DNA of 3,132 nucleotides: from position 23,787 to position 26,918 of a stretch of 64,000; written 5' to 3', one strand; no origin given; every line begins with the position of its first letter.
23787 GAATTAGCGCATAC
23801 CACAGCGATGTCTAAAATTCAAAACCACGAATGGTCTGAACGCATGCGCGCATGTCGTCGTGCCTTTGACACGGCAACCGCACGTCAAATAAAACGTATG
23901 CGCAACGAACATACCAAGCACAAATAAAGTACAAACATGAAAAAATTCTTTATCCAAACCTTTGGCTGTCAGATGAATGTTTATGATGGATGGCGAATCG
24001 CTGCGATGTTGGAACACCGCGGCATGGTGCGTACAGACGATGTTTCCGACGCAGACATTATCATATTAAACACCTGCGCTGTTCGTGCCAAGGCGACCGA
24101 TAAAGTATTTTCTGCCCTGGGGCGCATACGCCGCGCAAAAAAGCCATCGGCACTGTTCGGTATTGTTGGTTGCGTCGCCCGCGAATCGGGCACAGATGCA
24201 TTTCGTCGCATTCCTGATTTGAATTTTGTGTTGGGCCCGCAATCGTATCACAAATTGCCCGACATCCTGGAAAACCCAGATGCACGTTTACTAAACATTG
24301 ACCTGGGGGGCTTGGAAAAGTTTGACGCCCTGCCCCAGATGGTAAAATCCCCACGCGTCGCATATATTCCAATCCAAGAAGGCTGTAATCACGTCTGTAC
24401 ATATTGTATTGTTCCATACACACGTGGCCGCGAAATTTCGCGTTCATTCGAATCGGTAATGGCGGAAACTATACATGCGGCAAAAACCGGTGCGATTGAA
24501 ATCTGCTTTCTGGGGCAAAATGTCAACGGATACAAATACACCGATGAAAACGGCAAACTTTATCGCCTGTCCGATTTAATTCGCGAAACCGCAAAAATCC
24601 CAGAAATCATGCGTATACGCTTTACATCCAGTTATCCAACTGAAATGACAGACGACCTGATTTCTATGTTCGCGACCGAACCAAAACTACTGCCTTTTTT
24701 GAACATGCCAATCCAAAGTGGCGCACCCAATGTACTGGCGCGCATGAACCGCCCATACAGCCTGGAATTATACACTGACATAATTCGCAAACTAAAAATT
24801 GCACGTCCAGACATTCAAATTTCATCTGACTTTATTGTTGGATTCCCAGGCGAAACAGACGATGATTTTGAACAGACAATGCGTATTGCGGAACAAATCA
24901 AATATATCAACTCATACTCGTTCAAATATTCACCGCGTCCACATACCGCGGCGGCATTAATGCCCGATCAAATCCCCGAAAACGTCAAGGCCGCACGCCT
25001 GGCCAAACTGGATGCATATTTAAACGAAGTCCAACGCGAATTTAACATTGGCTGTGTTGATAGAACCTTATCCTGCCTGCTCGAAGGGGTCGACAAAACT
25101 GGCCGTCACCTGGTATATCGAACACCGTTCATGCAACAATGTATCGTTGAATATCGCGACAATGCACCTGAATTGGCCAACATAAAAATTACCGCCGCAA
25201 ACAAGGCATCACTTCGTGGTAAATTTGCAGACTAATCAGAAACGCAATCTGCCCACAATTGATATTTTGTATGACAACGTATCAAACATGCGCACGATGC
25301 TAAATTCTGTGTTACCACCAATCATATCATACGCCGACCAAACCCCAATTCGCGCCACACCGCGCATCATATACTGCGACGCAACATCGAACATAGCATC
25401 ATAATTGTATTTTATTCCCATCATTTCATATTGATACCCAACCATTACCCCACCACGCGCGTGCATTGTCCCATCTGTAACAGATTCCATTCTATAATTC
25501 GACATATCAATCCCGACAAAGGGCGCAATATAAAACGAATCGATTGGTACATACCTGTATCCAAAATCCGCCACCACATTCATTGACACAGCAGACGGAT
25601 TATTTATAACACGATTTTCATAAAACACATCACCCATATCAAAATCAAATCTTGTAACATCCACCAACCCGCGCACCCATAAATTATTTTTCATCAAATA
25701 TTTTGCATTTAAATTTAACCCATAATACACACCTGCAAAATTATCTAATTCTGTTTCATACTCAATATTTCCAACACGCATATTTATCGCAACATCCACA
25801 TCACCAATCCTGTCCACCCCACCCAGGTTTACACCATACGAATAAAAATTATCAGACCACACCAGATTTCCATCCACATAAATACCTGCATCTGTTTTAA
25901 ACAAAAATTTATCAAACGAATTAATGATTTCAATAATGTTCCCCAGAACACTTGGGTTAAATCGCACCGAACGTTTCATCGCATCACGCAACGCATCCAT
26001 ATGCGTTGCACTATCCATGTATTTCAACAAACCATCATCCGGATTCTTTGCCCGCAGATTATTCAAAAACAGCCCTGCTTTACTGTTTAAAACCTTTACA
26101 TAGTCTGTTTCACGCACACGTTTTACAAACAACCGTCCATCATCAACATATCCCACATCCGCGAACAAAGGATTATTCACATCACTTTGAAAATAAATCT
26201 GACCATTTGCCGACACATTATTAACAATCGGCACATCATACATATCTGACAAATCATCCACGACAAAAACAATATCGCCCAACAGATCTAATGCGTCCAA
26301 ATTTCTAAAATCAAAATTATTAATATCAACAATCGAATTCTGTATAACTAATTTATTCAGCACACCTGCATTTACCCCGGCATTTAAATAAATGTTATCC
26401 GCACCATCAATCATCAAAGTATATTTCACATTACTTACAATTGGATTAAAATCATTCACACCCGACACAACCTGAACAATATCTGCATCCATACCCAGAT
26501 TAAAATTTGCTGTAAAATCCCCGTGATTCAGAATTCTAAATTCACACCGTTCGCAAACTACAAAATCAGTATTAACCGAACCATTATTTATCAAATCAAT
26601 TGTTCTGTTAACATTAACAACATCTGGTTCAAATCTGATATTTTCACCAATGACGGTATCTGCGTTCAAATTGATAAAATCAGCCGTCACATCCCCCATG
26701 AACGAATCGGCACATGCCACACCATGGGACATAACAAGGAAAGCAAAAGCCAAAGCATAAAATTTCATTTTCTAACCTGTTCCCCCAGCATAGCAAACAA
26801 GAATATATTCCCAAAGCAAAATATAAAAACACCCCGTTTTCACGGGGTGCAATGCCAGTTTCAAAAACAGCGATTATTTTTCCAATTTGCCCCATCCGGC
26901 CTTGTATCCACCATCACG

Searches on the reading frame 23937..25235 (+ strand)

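Call 72: search_protein_families(library=pfam, proteins=[window:23937-25235:+], max_evalue=0.00001)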
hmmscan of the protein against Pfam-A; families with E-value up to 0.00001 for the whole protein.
window:23937-25235:+ (432 aa): 2 families
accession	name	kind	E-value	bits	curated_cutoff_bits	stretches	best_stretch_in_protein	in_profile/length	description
PF00919.26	UPF0004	-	1.1e-26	93.1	27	1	3-100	1-98/98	Uncharacterized protein family UPF0004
PF04055.27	Radical_SAM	-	1.1e-24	87.9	29.5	1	144-316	1-164/166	Radical SAM superfamily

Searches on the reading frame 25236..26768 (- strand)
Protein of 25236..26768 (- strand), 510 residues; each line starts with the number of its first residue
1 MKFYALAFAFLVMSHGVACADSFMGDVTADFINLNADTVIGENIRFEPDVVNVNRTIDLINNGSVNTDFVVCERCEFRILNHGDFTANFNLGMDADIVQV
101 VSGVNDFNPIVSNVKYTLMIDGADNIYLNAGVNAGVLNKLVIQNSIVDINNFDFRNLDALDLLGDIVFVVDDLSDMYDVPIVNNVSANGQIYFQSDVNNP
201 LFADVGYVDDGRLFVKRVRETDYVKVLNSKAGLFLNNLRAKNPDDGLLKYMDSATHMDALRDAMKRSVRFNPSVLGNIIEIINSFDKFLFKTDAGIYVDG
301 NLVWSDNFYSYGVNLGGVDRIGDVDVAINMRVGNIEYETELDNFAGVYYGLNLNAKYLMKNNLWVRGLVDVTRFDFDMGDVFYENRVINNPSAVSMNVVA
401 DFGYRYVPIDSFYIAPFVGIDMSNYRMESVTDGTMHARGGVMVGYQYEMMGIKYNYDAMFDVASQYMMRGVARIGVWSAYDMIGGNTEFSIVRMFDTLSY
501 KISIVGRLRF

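Call 72: search_protein_families(library=pfam, proteins=[window:25236-26768:-], max_evalue=0.00001)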
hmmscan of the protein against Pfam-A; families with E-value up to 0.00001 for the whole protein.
window:25236-26768:- (510 aa): 1 family
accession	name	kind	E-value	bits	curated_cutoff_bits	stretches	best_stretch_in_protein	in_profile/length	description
PF03797.25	Autotransporter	-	7.2e-06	26.4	26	0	349-434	67-156/255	Autotransporter beta-domain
